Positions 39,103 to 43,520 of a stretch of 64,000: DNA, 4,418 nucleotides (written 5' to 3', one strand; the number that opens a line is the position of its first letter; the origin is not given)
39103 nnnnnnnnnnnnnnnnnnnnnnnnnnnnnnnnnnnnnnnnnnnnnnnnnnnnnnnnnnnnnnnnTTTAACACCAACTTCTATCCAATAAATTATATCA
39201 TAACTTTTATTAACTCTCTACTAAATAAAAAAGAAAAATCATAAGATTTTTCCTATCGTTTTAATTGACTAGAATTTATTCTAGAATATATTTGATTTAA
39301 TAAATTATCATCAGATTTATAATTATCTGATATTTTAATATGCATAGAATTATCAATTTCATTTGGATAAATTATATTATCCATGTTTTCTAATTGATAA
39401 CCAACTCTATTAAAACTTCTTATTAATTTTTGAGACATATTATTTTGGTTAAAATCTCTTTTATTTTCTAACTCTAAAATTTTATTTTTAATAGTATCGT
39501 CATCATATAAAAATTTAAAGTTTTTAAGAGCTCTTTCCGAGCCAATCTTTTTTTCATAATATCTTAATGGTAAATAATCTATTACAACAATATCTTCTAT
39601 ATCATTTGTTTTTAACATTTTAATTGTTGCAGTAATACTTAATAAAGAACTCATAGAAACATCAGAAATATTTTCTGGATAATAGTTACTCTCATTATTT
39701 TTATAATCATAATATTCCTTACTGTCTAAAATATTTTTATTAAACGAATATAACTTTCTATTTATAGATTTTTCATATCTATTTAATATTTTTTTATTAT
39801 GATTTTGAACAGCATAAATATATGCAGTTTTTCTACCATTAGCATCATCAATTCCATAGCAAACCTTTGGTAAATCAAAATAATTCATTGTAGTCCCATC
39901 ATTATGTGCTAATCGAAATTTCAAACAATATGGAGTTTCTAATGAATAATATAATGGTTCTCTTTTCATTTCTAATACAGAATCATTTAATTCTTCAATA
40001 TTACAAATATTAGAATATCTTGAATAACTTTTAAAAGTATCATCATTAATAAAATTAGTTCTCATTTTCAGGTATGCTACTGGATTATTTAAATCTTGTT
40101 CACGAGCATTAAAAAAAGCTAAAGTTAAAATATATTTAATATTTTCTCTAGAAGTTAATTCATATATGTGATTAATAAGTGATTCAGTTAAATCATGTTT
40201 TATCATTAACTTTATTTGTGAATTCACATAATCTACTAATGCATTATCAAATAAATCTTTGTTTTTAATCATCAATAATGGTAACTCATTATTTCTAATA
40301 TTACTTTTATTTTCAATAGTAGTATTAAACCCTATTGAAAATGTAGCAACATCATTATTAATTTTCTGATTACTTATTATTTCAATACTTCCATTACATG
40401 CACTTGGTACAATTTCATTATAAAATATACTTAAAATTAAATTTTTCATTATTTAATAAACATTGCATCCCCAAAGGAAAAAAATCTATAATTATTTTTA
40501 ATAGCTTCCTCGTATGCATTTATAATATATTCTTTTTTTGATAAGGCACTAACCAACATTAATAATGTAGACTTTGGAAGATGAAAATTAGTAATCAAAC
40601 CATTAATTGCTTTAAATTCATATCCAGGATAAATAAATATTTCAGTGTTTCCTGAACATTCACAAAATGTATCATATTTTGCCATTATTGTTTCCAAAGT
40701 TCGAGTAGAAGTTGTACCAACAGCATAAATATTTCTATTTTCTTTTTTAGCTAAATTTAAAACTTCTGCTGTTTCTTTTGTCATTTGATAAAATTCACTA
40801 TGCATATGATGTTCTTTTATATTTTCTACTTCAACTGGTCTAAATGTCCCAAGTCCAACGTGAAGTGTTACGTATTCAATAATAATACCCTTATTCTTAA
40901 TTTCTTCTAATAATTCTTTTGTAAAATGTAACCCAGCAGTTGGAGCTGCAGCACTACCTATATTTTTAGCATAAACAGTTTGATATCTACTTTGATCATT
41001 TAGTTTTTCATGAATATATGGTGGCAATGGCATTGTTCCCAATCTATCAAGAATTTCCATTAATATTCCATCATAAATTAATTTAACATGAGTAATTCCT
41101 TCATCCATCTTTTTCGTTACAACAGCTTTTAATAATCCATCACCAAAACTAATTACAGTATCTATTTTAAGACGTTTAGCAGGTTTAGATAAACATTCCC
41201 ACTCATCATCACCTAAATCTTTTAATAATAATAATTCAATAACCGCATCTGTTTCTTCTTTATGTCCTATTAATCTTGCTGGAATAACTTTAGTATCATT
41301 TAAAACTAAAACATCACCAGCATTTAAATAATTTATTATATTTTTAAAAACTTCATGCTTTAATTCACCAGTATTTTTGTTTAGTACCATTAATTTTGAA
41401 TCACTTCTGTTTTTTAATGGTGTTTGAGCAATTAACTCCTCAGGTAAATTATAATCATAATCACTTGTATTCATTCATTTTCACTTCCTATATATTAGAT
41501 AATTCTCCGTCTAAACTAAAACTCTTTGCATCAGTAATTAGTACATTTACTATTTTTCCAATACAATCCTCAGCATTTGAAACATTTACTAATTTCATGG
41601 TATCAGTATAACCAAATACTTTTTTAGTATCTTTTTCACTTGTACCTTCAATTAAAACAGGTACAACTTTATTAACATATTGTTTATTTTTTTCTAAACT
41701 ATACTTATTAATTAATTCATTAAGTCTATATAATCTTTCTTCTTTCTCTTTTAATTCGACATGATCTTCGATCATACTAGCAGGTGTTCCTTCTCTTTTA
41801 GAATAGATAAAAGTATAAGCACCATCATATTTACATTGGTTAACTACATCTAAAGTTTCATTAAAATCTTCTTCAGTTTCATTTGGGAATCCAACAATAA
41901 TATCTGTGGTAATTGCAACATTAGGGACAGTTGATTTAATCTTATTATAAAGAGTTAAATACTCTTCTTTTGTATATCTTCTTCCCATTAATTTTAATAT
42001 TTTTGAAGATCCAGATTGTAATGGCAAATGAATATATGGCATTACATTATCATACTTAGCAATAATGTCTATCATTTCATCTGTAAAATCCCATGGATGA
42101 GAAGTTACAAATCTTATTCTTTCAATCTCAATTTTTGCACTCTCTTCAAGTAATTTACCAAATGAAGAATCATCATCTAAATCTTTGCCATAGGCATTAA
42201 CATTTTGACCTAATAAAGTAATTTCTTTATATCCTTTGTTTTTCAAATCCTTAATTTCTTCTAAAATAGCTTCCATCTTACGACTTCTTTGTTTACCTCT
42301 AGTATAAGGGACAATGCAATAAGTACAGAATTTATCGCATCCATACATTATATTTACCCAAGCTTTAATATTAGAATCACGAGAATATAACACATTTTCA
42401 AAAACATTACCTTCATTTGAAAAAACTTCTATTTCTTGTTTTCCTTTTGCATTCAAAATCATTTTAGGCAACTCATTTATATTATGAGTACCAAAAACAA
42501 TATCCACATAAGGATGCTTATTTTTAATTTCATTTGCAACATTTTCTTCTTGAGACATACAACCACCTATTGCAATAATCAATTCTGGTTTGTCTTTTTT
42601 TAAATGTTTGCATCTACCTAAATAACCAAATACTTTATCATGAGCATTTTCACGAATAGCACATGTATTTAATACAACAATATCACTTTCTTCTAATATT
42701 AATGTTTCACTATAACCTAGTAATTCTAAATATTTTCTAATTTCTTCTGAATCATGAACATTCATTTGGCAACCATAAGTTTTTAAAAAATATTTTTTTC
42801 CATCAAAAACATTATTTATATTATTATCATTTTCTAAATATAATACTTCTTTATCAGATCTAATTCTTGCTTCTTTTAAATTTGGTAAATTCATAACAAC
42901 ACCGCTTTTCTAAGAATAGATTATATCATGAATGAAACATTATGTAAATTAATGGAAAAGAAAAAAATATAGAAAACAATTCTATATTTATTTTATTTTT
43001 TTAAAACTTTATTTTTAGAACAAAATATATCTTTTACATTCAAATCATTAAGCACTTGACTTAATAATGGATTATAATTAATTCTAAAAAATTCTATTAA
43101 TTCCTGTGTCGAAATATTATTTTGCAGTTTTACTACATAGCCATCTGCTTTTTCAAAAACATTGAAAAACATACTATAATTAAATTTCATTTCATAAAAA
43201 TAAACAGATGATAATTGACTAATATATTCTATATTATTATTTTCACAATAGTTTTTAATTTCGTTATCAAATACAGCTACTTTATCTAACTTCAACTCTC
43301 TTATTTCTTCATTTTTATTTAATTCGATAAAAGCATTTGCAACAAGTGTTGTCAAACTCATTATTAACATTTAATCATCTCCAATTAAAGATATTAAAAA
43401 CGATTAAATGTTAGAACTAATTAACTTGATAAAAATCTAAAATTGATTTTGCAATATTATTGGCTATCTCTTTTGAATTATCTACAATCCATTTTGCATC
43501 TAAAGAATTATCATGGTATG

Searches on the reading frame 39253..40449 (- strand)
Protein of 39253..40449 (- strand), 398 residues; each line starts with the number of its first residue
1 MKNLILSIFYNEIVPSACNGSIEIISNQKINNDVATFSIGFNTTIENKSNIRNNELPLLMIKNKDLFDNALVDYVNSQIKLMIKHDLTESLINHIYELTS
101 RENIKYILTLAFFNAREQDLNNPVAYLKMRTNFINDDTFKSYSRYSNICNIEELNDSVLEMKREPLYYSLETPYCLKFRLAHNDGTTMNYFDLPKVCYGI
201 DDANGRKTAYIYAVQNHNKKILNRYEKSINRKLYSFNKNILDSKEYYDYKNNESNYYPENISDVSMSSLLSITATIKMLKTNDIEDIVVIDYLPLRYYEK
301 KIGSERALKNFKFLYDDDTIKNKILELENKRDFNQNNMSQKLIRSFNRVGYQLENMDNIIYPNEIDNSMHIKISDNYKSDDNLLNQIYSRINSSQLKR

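Call 3: search_protein_families(library=pfam, proteins=[window:39253-40449:-], max_evalue=10)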
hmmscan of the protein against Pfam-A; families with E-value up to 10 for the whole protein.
window:39253-40449:- (398 aa): 0 families

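Call 6: search_protein_families(library=ncbifam, proteins=[window:39253-40449:-], max_evalue=10)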
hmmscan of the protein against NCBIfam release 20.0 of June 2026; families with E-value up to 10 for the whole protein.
window:39253-40449:- (398 aa): 3 families
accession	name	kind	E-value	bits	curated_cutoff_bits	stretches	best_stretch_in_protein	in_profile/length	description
TIGR02736.1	cbb3_Q_epsi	equivalog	0.067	12.8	61.55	1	140-164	31-55/56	cytochrome c oxidase, cbb3-type, CcoQ subunit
NF040880.1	adnlytase_SelO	equivalog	0.09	11.5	900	1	76-159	332-412/480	protein adenylyltransferase SelO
TIGR03814.1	Gln_ase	equivalog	3.7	6.6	255.4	1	76-153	115-192/300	glutaminase A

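Call 11: search_protein_families(library=padloc, proteins=[window:39253-40449:-], max_evalue=10)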
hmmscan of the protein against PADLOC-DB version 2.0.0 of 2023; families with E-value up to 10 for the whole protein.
window:39253-40449:- (398 aa): 0 families

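Call 12: search_protein_families(library=phrogs, proteins=[window:39253-40449:-], max_evalue=10)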
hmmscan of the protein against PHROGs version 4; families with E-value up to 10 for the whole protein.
window:39253-40449:- (398 aa): 2 families
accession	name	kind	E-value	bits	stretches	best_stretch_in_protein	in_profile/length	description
phrog_10555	-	unknown function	0.084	14.3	1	209-251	21-62/106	-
phrog_11913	-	unknown function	0.25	12.6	1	240-294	18-69/86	-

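Call 84: search_protein_families(library=ncbifam, proteins=[window:39253-40449:-], max_evalue=0.001)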
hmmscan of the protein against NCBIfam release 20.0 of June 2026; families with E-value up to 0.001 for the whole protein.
window:39253-40449:- (398 aa): 0 families

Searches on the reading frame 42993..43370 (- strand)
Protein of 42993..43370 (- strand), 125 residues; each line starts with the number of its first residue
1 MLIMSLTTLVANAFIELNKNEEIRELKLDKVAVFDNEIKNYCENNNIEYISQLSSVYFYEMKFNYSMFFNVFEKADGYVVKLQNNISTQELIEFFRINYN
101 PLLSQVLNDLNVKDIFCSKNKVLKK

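Call 81: search_protein_families(library=pfam, proteins=[window:42993-43370:-], max_evalue=0.01)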
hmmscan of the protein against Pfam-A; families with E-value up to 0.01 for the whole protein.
window:42993-43370:- (125 aa): 1 family
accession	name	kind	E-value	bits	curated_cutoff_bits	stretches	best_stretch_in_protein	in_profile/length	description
PF16528.11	Exo84_C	-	0.0019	18.5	32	1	14-97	86-171/205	Exocyst component 84 C-terminal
